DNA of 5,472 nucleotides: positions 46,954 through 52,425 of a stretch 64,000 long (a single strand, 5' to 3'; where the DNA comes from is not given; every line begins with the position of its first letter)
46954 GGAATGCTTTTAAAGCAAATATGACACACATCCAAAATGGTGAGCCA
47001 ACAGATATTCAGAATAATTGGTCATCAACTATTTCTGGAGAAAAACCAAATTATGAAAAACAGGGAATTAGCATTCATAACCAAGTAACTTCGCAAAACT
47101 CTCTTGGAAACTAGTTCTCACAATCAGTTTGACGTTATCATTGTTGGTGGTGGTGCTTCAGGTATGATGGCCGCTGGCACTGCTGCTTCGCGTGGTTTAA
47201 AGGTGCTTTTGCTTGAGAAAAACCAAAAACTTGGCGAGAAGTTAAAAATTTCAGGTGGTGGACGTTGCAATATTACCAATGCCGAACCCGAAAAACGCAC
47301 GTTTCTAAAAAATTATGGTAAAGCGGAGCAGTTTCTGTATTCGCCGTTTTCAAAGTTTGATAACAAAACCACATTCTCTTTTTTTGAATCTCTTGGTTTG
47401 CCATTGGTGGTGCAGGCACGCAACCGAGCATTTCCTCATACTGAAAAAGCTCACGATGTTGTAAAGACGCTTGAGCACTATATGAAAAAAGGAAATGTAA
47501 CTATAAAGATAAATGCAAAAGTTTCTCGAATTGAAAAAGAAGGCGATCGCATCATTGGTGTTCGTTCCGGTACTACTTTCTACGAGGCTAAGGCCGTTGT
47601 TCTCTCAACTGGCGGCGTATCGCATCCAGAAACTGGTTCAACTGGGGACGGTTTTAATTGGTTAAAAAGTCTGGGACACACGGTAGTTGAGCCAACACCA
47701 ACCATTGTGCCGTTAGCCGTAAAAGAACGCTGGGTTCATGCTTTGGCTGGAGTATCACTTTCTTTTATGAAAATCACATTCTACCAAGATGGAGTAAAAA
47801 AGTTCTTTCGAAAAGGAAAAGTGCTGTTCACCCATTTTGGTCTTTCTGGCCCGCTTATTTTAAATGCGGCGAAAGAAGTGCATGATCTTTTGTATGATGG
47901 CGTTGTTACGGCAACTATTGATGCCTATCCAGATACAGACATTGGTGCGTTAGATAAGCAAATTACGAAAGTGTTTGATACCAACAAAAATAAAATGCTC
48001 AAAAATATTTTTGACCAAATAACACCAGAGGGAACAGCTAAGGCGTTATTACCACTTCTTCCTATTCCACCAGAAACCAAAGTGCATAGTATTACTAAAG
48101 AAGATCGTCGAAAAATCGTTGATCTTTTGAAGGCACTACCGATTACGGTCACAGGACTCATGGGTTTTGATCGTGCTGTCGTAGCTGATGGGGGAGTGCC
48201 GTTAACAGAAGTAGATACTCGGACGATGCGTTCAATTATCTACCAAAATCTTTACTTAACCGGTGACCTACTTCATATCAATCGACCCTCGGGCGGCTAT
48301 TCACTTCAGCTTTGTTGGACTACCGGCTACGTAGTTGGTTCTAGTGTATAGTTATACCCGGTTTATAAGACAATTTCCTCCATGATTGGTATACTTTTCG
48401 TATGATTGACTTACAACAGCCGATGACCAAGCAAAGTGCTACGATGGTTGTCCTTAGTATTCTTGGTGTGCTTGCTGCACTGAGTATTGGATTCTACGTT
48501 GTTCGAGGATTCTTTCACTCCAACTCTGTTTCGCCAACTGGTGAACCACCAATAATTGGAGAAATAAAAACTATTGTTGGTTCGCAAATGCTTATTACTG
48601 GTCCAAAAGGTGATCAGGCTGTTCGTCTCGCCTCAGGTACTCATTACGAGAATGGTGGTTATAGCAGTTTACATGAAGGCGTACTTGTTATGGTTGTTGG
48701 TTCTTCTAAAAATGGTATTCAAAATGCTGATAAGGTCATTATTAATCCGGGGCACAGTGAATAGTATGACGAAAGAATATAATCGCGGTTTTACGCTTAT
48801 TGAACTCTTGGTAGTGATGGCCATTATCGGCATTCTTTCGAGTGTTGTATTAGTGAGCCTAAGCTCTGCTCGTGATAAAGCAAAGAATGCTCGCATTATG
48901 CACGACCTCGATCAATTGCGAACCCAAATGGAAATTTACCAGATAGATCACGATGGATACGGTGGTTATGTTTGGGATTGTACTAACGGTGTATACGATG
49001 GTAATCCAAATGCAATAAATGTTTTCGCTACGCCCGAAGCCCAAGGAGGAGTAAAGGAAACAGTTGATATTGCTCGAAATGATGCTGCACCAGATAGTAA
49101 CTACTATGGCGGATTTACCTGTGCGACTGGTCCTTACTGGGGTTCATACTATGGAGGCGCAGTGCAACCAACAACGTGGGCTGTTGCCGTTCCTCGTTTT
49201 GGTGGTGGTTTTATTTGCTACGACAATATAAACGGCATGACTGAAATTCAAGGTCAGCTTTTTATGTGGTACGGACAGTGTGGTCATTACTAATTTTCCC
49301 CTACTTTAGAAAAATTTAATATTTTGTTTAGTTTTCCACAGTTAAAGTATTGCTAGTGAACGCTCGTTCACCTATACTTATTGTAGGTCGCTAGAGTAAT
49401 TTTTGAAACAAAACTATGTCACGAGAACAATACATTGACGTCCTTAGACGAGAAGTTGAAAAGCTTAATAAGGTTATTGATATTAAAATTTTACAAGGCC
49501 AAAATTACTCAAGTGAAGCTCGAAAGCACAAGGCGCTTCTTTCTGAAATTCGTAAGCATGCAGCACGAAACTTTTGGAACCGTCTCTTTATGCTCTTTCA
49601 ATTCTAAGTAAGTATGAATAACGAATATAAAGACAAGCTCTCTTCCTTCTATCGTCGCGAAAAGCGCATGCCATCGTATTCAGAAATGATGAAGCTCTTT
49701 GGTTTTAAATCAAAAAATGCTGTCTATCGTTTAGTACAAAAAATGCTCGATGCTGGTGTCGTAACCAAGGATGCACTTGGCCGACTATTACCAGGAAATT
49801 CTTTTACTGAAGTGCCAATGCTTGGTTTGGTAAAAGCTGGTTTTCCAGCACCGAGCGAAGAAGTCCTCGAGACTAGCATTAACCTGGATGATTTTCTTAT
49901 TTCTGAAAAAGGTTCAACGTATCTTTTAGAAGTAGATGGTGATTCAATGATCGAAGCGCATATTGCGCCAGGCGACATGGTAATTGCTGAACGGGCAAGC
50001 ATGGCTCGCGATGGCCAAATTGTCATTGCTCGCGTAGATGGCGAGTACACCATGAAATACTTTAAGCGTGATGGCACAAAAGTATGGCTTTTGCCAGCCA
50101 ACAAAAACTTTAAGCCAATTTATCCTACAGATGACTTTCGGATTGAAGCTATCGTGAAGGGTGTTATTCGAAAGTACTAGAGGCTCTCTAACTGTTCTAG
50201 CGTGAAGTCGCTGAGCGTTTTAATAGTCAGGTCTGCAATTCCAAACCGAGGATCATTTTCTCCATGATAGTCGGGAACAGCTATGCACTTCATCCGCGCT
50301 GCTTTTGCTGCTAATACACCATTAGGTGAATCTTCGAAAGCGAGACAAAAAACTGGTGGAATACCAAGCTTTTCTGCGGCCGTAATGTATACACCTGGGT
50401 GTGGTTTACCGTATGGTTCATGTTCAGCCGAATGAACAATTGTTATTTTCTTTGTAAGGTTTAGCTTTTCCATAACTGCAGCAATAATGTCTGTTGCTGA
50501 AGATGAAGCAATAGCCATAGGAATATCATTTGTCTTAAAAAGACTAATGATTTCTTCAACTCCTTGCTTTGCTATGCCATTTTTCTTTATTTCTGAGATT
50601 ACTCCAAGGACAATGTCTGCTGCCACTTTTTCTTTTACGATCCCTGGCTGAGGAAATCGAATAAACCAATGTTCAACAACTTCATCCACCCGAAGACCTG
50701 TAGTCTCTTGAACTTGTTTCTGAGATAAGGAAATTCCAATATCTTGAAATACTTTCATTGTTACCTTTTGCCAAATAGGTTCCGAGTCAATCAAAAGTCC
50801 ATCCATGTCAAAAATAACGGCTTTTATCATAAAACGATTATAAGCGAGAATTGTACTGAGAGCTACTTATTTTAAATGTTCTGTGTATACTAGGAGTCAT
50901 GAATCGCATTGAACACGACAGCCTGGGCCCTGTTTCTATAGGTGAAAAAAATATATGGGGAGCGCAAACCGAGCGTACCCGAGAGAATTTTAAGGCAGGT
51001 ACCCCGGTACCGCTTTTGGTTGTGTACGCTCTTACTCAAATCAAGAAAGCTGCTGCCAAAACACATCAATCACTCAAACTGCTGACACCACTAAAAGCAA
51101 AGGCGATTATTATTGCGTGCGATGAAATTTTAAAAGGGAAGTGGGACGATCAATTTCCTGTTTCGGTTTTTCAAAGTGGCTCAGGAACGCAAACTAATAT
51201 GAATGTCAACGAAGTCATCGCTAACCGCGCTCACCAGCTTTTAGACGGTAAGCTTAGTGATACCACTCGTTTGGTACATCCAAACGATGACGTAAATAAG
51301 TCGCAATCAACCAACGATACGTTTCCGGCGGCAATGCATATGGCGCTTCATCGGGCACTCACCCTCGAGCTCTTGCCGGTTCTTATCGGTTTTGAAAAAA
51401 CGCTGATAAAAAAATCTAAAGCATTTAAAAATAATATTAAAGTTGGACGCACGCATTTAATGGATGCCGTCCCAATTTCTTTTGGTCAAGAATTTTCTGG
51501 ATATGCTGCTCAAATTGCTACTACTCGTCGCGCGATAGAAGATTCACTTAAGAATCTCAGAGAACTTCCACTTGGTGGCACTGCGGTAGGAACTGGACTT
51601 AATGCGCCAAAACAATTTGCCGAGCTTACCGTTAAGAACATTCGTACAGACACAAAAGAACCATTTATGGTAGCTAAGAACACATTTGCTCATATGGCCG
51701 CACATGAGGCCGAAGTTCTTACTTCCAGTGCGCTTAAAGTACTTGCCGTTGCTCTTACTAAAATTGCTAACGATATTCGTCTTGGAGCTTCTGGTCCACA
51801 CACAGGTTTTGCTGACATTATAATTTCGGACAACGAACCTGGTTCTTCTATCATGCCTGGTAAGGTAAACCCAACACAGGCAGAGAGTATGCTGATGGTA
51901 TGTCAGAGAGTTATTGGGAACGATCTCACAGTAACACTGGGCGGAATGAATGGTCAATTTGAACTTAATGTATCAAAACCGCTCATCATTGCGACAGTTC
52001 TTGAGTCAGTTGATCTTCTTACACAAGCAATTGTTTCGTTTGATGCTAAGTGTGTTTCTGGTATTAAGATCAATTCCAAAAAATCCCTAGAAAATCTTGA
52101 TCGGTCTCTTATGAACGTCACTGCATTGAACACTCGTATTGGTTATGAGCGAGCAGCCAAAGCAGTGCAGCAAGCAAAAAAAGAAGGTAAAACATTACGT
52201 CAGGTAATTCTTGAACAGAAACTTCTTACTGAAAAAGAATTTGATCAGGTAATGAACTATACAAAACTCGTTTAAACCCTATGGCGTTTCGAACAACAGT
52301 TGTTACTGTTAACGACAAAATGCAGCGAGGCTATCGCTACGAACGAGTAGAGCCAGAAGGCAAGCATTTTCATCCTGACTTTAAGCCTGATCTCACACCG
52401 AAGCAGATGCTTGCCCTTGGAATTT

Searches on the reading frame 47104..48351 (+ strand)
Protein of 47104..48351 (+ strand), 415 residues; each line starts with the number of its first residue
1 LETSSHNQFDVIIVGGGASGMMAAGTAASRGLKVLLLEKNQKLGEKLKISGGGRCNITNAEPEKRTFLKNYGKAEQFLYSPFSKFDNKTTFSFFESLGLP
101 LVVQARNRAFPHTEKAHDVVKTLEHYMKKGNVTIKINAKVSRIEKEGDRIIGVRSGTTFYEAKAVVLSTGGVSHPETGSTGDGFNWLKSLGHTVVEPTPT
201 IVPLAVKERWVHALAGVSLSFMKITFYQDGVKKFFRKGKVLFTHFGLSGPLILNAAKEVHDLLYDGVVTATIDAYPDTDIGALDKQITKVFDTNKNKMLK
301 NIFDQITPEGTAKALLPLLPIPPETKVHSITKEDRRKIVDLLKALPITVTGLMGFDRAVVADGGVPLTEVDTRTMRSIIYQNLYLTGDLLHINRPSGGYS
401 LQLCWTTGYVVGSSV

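Call 31: search_protein_families(library=pfam, proteins=[window:47104-48351:+])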
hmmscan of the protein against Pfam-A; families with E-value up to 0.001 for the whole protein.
window:47104-48351:+ (415 aa): 13 families
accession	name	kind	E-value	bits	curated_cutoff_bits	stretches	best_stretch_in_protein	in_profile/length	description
PF03486.20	HI0933_like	-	6.4e-77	258.7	50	1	10-413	2-243/244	HI0933-like protein Rossmann domain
PF22780.1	HI0933_like_1st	-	8.9e-30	104.1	27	1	199-360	2-165/165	HI0933-like protein barrel and H2TH domain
PF00890.30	FAD_binding_2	-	1.4e-16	61.1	20.4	2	10-55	1-46/414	FAD binding domain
PF12831.13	FAD_oxidored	-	2e-12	47.6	27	1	10-169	1-144/416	FAD dependent oxidoreductase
PF01266.30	DAO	-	8.4e-11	42.4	27.9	1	10-44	1-35/353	FAD dependent oxidoreductase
PF13738.12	Pyr_redox_3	-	2.1e-10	40.8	30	1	88-177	49-140/305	Pyridine nucleotide-disulphide oxidoreductase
PF07992.20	Pyr_redox_2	-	1.4e-09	38.3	26.1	1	9-46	1-39/291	Pyridine nucleotide-disulphide oxidoreductase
PF00070.33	Pyr_redox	-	2.8e-08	34.6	22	0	11-44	2-35/82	Pyridine nucleotide-disulphide oxidoreductase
PF01134.28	GIDA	-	1.9e-06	27.6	22.1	1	10-42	1-34/391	Glucose inhibited division protein A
PF13450.12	NAD_binding_8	-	2.2e-06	28.3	21.9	1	13-44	1-32/68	NAD(P)-binding Rossmann-like domain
PF01494.25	FAD_binding_3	-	2.2e-05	24.3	22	1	9-42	2-35/349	FAD binding domain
PF01946.23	Thi4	-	2.5e-05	24.1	26.2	1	8-48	17-58/235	Thi4 family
PF01262.27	AlaDh_PNT_C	-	0.00024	21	23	1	10-61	30-82/214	Alanine dehydrogenase/PNT, C-terminal domain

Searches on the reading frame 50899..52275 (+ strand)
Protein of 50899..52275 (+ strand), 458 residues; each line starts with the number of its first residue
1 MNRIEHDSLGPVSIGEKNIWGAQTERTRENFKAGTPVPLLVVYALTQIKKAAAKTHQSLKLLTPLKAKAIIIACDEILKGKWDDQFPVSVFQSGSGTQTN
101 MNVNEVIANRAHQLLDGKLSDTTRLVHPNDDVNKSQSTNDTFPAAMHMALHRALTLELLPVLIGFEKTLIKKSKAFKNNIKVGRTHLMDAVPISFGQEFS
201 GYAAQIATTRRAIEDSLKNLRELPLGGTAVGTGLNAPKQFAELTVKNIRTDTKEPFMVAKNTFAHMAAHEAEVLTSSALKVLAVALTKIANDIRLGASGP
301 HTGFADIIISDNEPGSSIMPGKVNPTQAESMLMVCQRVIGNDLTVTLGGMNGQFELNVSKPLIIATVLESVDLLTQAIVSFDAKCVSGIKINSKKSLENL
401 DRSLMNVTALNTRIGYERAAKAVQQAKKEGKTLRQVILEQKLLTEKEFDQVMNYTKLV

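Call 31: search_protein_families(library=pfam, proteins=[window:50899-52275:+])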
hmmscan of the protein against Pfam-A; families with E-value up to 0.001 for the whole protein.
window:50899-52275:+ (458 aa): 2 families
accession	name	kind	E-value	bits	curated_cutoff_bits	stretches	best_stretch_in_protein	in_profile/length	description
PF00206.25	Lyase_1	-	4.1e-88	296.2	27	1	17-340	8-312/312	Lyase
PF10415.14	FumaraseC_C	-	2e-17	63.8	32.5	1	407-458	2-53/54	Fumarase C C-terminus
